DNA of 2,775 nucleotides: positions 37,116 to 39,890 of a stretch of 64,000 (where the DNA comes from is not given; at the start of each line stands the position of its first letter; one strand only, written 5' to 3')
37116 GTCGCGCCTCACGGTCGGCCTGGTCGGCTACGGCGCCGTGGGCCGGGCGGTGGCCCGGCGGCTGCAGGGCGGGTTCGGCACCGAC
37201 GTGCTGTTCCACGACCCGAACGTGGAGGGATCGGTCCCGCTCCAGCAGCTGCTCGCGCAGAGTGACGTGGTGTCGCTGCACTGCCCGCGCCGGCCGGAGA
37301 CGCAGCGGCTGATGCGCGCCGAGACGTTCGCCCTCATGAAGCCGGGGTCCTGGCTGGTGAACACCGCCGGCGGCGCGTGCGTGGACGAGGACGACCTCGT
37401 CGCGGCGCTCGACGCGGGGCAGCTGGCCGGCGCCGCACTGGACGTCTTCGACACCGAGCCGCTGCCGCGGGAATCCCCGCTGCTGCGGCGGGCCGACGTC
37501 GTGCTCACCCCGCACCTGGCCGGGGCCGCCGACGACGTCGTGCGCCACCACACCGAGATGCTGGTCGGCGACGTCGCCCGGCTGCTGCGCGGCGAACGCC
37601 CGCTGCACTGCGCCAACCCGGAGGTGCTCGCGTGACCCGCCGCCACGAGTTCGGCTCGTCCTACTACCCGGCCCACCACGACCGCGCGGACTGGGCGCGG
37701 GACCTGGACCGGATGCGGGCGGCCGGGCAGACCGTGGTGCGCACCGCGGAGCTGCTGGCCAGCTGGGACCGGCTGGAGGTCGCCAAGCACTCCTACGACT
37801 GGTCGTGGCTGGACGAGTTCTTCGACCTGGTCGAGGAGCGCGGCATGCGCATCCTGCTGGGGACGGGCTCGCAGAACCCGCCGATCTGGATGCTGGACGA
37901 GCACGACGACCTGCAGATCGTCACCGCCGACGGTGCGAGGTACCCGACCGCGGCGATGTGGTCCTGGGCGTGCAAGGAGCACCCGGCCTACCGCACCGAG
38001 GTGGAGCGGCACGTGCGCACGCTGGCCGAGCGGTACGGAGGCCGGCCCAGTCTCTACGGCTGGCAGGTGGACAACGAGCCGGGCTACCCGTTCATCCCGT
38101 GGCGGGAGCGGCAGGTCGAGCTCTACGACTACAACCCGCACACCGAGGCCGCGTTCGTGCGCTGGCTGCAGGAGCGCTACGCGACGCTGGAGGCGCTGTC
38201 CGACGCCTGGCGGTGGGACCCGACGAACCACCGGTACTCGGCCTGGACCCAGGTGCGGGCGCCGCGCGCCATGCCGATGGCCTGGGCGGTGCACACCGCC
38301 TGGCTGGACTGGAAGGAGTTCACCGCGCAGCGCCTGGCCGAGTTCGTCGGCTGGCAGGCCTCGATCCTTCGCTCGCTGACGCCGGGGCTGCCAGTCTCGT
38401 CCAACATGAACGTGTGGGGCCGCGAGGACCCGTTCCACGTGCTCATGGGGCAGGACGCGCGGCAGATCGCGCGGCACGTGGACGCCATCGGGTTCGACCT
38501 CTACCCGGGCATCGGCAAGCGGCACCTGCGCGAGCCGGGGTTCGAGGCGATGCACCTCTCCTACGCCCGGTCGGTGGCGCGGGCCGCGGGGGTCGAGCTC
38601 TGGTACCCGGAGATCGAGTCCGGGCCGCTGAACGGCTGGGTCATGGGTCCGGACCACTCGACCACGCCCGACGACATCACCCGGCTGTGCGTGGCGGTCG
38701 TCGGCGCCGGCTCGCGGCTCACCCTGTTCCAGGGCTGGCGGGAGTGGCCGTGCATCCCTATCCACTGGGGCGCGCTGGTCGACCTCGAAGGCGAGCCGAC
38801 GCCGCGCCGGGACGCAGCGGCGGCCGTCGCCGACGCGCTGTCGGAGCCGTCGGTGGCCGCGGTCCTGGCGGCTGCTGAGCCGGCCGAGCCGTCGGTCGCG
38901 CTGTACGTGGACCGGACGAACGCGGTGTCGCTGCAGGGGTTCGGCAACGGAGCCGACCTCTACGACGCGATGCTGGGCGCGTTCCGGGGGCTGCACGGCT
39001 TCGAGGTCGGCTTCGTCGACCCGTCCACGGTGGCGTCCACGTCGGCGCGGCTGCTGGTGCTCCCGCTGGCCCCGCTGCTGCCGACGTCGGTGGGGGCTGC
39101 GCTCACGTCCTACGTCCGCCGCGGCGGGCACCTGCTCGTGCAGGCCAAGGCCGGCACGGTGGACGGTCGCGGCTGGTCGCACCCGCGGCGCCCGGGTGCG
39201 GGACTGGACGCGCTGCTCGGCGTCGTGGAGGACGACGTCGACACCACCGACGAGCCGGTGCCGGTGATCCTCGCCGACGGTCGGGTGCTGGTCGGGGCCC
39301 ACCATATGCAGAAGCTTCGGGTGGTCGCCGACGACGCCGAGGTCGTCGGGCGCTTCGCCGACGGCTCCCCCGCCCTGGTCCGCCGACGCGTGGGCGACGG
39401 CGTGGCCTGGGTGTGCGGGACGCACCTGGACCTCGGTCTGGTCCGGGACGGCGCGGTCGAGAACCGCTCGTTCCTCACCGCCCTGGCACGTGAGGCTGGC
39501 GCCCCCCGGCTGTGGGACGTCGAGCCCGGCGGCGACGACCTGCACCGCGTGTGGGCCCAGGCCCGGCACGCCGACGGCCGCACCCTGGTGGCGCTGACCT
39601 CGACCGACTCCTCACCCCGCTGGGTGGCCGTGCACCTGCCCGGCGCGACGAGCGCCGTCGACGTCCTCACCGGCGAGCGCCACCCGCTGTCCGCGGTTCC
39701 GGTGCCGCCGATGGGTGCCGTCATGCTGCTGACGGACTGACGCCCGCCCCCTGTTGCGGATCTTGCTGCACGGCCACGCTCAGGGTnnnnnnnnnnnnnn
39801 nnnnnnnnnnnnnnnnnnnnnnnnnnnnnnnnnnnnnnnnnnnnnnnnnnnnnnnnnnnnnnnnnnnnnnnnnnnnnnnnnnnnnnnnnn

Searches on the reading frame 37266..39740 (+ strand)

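Call 48: search_protein_families(library=pfam, proteins=[window:37266-39740:+], max_evalue=0.00001)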
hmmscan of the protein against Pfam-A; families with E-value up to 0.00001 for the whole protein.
window:37266-39740:+ (824 aa): 2 families
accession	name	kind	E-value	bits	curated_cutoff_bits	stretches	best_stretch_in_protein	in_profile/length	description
PF02449.21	Glyco_hydro_42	-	2e-62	212.2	21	1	133-495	2-341/376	Beta-galactosidase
PF08532.16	Glyco_hydro_42M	-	3.1e-13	50.2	25.8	1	581-722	46-189/207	Beta-galactosidase trimerisation domain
